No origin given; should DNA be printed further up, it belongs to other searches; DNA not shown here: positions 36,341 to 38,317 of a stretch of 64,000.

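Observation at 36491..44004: Candidate soluble, Hdr-coupled (electron-bifurcating/confurcating) fumarate reductase / succinate dehydrogenase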

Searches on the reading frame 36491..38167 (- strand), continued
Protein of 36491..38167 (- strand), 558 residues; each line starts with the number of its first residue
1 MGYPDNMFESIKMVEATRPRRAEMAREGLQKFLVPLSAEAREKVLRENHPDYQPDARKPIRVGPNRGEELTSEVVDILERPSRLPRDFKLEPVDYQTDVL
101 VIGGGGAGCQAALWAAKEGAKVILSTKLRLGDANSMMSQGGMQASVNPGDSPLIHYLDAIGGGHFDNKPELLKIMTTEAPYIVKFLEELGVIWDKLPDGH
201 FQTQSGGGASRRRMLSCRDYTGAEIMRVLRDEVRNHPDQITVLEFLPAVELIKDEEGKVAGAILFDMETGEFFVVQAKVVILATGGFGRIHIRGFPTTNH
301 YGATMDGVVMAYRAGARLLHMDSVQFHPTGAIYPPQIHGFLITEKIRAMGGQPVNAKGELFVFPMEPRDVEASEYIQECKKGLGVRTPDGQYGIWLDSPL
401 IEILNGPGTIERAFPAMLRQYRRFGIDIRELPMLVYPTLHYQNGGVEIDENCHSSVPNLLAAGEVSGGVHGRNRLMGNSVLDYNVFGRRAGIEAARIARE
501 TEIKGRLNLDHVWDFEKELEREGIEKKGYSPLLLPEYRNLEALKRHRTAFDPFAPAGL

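Call 72: find_encoding_contigs(protein=P0242, flank=10000, max_places=2)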
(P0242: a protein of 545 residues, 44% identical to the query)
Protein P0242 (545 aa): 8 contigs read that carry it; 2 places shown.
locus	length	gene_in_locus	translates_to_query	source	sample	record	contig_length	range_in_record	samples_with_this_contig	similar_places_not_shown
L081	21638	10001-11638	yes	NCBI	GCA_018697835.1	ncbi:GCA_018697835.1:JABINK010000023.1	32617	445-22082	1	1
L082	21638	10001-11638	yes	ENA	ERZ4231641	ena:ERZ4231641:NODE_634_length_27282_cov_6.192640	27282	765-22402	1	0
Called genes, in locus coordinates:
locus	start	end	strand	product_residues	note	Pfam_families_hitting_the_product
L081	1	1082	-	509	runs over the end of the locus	?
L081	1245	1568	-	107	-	PF13442:Cytochrome_CBB3, PF00034:Cytochrom_C (weak)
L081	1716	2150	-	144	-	PF02635:DsrE (weak)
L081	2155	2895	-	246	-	-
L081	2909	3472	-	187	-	PF04542:Sigma70_r2, PF08281:Sigma70_r4_2, PF04545:Sigma70_r4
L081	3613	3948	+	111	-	PF11743:DUF3301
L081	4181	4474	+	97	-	PF00581:Rhodanese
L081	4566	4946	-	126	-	PF02261:Asp_decarbox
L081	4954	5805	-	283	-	PF02569:Pantoate_ligase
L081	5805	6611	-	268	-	PF02548:Pantoate_transf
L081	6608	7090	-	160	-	PF01288:HPPK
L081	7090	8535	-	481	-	PF01743:PolyA_pol, PF12627:PolyA_pol_RNAbd, PF12626:PolyA_pol_arg_C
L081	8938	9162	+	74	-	-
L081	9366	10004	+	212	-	PF13510:Fer2_4 (weak), PF12838:Fer4_7 (faint), PF13183:Fer4_8 (faint), PF13534:Fer4_17 (faint), PF13746:Fer4_18 (faint), PF13187:Fer4_9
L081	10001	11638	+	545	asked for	PF00890:FAD_binding_2, PF01134:GIDA (faint), PF01266:DAO, PF03486:HI0933_like (weak), PF07992:Pyr_redox_2 (faint), PF12831:FAD_oxidored (faint)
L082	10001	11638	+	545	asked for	PF00890:FAD_binding_2, PF01134:GIDA (faint), PF01266:DAO, PF03486:HI0933_like (weak), PF07992:Pyr_redox_2 (faint), PF12831:FAD_oxidored (faint)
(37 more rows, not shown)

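Call 74: list_cluster_members(proteins=[P0253, P0264, P0289, P0291, P0293, P0297, P0300, P0303, P0309, P0316])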
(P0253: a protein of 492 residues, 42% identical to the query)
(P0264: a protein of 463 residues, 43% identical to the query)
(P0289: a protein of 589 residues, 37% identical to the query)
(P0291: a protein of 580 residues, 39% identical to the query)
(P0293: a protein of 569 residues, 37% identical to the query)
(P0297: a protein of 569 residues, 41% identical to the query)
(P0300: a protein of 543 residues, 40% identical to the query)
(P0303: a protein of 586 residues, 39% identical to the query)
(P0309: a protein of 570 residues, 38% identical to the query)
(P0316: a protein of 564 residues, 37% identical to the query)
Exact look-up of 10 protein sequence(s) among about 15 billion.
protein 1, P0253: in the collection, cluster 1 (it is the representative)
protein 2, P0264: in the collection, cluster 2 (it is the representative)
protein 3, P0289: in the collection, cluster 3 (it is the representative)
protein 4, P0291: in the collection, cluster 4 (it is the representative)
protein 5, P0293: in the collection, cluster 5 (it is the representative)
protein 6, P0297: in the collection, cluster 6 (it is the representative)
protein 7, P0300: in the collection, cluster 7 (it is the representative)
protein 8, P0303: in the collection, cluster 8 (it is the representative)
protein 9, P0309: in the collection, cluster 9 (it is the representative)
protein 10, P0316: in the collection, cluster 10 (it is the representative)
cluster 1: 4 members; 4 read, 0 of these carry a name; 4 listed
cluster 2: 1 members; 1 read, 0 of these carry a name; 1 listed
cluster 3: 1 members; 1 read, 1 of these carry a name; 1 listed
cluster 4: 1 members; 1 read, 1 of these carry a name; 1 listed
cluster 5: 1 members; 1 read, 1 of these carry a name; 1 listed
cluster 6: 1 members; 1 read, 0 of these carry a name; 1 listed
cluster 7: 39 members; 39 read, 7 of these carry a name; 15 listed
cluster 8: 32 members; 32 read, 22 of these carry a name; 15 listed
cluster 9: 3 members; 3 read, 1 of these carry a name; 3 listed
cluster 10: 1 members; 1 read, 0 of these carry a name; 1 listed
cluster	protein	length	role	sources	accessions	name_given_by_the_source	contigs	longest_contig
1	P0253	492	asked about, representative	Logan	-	-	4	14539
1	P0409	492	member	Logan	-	-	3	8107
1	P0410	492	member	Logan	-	-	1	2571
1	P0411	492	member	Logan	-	-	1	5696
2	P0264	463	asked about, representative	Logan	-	-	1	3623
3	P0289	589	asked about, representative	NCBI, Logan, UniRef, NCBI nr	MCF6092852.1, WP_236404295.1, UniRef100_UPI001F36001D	FAD-binding protein [Microaerobacter geothermalis] | FAD-binding protein n=1 Tax=Microaerobacter geothermalis TaxID=674972 RepID=UPI001F36001D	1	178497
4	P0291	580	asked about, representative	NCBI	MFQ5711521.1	MAG: FAD-binding protein [Candidatus Geothermarchaeales archaeon]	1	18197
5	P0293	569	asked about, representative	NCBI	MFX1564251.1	MAG: FAD-binding protein [Promethearchaeota archaeon]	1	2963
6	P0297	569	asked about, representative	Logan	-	-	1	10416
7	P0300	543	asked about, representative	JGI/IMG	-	fumarate reductase (CoM/CoB) subunit A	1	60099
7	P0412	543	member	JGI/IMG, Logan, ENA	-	fumarate reductase (CoM/CoB) subunit A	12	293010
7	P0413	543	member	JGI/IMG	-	fumarate reductase (CoM/CoB) subunit A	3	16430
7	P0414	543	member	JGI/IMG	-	fumarate reductase (CoM/CoB) subunit A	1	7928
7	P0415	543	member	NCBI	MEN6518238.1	MAG: fumarate reductase (CoM/CoB) subunit TfrA [Methanospirillum sp.]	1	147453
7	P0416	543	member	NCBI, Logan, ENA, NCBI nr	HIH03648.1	MAG TPA: fumarate reductase subunit A [Methanoregulaceae archaeon] | fumarate reductase subunit A [Methanoregulaceae archaeon]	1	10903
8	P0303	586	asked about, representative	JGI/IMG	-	-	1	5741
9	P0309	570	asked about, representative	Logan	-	-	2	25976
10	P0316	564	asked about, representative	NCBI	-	-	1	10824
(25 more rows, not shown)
